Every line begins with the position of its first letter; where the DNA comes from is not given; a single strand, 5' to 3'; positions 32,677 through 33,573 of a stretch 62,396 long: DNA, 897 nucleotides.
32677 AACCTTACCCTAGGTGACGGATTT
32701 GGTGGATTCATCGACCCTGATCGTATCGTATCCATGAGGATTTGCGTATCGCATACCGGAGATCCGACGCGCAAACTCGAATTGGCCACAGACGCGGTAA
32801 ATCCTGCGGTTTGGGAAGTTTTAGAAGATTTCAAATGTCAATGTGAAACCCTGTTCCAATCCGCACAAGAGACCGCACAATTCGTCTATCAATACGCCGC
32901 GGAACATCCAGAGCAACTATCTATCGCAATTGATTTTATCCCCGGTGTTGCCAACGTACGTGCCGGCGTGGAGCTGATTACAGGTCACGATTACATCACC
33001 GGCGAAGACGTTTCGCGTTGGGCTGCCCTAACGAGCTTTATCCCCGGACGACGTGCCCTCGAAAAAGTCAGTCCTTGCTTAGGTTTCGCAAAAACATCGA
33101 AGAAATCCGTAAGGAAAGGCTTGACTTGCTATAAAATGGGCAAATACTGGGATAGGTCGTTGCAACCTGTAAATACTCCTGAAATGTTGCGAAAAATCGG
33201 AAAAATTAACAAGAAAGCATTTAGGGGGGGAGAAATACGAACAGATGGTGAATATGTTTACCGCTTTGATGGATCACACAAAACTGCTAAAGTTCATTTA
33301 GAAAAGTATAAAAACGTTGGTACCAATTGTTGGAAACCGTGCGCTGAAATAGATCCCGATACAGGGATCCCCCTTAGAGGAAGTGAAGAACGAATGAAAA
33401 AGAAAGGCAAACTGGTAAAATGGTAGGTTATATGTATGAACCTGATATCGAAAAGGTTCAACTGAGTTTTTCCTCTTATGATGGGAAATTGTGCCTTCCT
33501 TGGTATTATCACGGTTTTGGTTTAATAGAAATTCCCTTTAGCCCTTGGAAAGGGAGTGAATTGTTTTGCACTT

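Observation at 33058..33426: Toxin tip resembles the colicin E3/cloacin-type 16S rRNA-cleaving RNase, with an insertion in the catalytic segment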

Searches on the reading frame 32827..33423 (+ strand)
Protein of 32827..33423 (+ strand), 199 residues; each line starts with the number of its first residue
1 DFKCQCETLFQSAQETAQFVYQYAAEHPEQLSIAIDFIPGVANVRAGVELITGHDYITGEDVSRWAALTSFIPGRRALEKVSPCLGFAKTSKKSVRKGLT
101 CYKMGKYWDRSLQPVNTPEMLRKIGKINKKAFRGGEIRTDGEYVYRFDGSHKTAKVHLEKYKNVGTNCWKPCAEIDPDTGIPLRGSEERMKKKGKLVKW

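Call 5: search_protein_families(library=pfam, proteins=[window:32827-33423:+], max_evalue=1)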
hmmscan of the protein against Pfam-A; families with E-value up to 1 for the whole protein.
window:32827-33423:+ (199 aa): 2 families
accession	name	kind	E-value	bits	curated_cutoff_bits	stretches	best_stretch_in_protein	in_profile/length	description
PF14449.11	PT-TG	-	5.7e-14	52.3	23.5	1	30-93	4-59/68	Pre-toxin TG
PF24743.1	DUF7692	-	0.2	12.3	26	1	137-155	3-21/55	Domain of unknown function (DUF7692)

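Call 6: search_solved_structures(query=window:32827-33423:+, max_evalue=10, show_alignments=3)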
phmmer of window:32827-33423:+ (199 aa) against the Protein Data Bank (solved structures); distinct sequences matched with E-value up to 10: 3.
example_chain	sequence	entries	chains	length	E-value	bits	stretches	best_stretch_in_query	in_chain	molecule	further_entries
2qw5_A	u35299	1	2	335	0.96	12.2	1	23-73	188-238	Xylose isomerase-like TIM barrel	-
5y3b_A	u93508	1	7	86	1.4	11.7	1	99-148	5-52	Dixin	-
3c37_A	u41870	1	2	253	1.7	11.4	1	109-146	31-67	Peptidase, M48 family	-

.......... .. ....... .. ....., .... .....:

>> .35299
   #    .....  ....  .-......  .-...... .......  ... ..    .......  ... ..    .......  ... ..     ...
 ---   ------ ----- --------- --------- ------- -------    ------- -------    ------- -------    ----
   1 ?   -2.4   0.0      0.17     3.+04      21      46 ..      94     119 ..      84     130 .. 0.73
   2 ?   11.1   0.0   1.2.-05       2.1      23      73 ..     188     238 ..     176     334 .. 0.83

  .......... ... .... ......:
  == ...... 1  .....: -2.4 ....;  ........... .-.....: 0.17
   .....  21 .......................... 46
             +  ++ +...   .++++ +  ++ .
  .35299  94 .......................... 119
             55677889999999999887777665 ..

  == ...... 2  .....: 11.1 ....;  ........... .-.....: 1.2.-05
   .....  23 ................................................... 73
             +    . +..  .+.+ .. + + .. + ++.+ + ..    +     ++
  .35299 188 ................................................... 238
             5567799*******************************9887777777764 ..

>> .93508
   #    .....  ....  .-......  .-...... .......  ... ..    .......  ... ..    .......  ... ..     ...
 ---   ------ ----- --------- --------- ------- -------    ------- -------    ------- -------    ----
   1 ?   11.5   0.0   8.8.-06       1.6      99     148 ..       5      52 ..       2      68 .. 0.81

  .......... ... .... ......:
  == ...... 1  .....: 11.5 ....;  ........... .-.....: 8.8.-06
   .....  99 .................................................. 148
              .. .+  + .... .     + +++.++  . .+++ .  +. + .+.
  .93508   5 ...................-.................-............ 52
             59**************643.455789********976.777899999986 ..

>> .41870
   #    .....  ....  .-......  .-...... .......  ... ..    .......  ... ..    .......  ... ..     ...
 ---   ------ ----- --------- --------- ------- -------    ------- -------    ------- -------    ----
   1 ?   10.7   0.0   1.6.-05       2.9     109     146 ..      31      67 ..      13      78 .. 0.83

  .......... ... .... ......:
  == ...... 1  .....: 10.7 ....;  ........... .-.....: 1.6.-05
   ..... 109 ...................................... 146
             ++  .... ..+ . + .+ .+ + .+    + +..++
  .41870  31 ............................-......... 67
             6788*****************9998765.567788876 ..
